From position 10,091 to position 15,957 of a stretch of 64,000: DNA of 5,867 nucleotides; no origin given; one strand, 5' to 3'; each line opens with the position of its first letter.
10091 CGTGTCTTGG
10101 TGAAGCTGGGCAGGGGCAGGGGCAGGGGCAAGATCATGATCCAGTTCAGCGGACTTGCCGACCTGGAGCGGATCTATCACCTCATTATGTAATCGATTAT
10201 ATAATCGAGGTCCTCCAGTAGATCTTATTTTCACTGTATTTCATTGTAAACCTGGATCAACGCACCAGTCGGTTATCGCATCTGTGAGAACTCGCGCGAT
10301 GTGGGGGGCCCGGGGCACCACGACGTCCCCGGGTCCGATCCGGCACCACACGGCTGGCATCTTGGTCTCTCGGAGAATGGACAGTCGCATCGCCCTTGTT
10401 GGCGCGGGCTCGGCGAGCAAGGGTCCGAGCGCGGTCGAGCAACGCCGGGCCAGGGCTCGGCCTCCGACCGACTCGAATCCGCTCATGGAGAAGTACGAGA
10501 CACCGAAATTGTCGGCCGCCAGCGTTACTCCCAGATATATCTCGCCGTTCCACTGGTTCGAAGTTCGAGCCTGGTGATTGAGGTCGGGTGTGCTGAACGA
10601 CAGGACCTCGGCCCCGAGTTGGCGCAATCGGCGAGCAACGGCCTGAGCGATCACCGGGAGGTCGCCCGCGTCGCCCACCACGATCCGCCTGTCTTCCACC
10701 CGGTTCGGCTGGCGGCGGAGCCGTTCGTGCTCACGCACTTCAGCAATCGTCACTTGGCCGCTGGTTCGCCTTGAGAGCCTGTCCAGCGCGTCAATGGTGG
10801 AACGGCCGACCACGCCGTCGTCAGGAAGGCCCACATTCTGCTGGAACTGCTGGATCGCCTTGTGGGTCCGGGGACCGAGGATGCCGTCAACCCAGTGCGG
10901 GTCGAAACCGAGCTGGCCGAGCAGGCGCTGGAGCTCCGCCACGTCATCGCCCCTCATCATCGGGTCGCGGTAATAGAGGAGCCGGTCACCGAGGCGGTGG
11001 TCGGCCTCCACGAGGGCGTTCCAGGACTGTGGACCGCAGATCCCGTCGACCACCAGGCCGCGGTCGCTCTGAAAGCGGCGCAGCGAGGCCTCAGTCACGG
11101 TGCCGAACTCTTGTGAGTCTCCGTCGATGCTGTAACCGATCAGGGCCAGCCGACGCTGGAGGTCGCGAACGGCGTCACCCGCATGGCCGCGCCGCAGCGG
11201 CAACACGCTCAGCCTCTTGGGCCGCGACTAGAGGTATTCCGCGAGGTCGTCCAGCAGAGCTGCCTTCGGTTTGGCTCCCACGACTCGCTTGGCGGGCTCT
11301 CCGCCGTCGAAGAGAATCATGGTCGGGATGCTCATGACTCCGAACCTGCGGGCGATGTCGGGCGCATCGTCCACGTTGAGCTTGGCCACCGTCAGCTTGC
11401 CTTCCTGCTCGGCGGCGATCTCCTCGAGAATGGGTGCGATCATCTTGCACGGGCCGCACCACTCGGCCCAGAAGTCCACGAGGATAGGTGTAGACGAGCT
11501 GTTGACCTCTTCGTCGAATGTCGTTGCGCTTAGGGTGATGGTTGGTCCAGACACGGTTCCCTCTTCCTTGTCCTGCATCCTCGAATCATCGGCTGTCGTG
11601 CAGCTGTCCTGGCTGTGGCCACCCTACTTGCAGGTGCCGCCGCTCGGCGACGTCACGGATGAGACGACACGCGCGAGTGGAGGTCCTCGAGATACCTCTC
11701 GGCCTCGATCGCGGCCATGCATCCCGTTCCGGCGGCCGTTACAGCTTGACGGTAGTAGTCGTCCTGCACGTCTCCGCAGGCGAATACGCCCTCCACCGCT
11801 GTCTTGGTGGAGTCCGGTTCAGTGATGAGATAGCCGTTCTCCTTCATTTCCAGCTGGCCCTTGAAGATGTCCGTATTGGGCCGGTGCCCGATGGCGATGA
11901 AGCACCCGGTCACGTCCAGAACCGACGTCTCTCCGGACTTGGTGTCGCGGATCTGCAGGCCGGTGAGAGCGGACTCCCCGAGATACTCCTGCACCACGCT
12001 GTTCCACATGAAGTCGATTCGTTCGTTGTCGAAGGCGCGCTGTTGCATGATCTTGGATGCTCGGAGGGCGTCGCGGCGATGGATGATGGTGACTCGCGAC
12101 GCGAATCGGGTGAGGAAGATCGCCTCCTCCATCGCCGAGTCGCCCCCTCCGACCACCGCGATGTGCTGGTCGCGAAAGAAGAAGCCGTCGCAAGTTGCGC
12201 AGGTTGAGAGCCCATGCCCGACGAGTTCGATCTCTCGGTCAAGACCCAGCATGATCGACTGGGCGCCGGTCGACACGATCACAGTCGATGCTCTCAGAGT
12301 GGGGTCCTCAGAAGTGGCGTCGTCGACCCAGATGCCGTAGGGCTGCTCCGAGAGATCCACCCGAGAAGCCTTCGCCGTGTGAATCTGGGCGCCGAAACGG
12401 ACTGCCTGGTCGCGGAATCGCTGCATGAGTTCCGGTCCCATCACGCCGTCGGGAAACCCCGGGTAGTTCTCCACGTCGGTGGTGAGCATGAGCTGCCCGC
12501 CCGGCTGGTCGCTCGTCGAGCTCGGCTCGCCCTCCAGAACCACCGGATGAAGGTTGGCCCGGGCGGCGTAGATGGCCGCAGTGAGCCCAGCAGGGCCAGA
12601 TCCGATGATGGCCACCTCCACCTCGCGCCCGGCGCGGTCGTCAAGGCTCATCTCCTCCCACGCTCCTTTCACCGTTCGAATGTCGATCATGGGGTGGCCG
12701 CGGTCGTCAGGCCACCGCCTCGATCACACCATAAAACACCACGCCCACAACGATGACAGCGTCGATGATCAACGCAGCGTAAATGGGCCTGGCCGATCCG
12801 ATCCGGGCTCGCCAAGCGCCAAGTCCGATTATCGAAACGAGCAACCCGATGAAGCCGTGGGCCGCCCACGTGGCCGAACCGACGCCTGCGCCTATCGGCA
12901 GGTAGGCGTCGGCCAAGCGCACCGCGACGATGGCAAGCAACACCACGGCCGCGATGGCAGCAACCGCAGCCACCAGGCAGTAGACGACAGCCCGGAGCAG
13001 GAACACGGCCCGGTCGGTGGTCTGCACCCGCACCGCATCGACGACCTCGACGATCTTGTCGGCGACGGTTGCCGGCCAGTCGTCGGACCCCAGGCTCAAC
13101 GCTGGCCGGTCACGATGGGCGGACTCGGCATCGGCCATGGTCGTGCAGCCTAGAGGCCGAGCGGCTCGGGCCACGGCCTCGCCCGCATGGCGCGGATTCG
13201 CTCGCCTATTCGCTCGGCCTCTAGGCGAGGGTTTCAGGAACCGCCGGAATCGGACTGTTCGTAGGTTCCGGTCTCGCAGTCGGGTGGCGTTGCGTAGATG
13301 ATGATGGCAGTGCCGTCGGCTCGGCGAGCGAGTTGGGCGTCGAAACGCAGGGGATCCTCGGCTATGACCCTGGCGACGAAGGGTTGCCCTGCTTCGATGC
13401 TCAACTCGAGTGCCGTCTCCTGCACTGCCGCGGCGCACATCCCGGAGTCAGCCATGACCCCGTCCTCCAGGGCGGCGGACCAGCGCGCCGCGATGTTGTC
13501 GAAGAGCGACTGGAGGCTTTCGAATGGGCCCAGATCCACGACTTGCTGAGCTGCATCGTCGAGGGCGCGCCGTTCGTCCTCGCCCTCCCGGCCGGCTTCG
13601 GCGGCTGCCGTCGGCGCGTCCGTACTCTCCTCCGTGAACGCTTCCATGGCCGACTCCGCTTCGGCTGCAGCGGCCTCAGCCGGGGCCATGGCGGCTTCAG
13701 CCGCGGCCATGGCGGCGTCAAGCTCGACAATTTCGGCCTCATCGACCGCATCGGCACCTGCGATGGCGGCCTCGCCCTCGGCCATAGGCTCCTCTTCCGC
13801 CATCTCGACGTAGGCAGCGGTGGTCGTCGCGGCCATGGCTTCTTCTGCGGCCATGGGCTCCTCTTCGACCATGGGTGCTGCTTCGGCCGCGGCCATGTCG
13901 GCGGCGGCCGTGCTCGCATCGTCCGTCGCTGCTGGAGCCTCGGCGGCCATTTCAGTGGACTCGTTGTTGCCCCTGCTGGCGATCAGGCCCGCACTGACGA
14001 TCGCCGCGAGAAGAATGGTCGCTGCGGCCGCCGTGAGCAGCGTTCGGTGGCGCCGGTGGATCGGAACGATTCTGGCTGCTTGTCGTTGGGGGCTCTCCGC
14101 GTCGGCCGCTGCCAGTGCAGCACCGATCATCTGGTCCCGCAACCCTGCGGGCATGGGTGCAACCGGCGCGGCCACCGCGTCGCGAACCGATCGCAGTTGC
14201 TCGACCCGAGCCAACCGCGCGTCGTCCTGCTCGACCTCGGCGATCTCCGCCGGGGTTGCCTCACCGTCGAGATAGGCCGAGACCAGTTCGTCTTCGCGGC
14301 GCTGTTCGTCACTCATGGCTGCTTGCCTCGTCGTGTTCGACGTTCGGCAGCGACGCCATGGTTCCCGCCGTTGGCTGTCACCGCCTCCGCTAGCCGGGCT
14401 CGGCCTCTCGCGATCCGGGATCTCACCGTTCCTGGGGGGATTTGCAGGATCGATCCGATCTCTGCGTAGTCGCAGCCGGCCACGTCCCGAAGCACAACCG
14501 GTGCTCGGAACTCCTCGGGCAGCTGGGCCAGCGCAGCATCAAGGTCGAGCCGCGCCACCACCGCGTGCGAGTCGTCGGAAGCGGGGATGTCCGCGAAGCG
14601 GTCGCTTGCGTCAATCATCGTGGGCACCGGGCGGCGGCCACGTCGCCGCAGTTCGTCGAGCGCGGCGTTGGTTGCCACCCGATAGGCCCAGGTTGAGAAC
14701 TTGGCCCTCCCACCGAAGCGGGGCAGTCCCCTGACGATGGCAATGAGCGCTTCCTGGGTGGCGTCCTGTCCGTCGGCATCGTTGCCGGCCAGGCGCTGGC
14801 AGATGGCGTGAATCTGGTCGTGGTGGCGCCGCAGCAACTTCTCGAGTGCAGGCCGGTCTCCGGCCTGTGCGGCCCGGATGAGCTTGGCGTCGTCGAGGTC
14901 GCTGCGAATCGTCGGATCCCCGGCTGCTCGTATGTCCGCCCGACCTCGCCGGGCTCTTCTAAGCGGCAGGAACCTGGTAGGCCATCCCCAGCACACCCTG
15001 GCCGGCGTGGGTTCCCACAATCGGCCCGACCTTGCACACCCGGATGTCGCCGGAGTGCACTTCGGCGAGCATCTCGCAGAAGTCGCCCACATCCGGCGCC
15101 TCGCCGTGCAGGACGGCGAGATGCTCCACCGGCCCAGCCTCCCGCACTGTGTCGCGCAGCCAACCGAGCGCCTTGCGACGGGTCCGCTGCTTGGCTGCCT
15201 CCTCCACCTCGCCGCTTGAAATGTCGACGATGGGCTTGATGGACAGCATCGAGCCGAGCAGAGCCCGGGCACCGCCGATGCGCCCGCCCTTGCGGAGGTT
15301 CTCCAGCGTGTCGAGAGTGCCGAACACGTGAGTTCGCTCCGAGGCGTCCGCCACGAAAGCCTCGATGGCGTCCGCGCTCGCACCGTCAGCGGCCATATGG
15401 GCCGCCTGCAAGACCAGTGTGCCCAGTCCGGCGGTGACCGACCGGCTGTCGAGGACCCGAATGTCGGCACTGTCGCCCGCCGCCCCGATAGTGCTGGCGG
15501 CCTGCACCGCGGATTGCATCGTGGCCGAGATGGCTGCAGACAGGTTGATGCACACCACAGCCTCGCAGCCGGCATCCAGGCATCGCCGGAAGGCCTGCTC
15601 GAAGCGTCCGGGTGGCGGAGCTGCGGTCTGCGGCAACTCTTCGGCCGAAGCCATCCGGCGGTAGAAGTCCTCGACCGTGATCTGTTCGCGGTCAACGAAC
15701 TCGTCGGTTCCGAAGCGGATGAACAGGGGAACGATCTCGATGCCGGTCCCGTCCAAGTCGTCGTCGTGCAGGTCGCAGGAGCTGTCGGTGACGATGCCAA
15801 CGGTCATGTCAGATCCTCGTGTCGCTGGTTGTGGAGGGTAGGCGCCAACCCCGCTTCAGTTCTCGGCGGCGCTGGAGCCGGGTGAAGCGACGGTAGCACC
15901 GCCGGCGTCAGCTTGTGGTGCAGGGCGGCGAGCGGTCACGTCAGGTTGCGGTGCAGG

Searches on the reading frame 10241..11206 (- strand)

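Call 11: search_protein_families(library=pfam, proteins=[window:10241-11206:-])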
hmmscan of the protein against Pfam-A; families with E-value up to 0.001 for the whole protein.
window:10241-11206:- (321 aa): 2 families
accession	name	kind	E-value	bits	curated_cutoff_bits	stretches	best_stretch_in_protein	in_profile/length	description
PF01471.23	PG_binding_1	-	1.2e-33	115.5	23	2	85-141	1-57/57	Putative peptidoglycan binding domain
PF09374.15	PG_binding_3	-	1.3e-09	38.6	24.6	1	90-120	4-33/76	Predicted Peptidoglycan domain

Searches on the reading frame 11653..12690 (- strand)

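Call 11: search_protein_families(library=pfam, proteins=[window:11653-12690:-])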
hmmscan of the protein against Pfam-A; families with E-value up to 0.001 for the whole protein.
window:11653-12690:- (345 aa): 12 families
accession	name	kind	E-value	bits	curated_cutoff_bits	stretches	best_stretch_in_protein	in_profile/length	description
PF07992.20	Pyr_redox_2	-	4.2e-48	164.7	26.1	1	25-323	2-291/291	Pyridine nucleotide-disulphide oxidoreductase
PF00070.33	Pyr_redox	-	2.8e-19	69.8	22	1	176-247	1-79/82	Pyridine nucleotide-disulphide oxidoreductase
PF13738.12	Pyr_redox_3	-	6.1e-19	68.8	30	1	28-306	2-305/305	Pyridine nucleotide-disulphide oxidoreductase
PF01266.30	DAO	-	7.7e-10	39.3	27.9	1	26-69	2-48/353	FAD dependent oxidoreductase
PF00890.30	FAD_binding_2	-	1.7e-07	31.2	20.4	1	26-60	2-38/414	FAD binding domain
PF13434.12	Lys_Orn_oxgnase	-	1.8e-06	27.8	21.3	1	95-225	110-243/339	L-lysine 6-monooxygenase/L-ornithine 5-monooxygenase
PF03486.20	HI0933_like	-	3.3e-06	27.2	50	0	25-56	2-33/244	HI0933-like protein Rossmann domain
PF13450.12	NAD_binding_8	-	1.1e-05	26.1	21.9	1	28-55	1-28/68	NAD(P)-binding Rossmann-like domain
PF01946.23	Thi4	-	1.6e-05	24.7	26.2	1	23-59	17-54/235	Thi4 family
PF12831.13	FAD_oxidored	-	5.2e-05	23.2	27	1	25-67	1-38/416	FAD dependent oxidoreductase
PF01134.28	GIDA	-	8.5e-05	22.2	22.1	0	26-50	2-26/391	Glucose inhibited division protein A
PF01494.25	FAD_binding_3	-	0.00033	20.4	22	0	23-54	1-32/349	FAD binding domain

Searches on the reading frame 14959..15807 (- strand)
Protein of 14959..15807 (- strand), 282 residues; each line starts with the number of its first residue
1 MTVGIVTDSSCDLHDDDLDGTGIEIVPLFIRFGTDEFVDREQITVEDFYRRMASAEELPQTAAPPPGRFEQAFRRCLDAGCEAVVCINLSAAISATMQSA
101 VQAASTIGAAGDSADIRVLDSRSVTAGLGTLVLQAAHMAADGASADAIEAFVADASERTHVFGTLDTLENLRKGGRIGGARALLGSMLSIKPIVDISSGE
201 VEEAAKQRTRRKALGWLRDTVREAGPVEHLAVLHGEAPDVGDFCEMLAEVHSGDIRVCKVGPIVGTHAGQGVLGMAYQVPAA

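Call 11: search_protein_families(library=pfam, proteins=[window:14959-15807:-])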
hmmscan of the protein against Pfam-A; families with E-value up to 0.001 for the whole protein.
window:14959-15807:- (282 aa): 1 family
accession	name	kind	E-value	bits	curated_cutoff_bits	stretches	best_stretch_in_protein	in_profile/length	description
PF02645.21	DegV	-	2.5e-74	250.6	27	1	3-277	2-277/280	Uncharacterised protein, DegV family COG1307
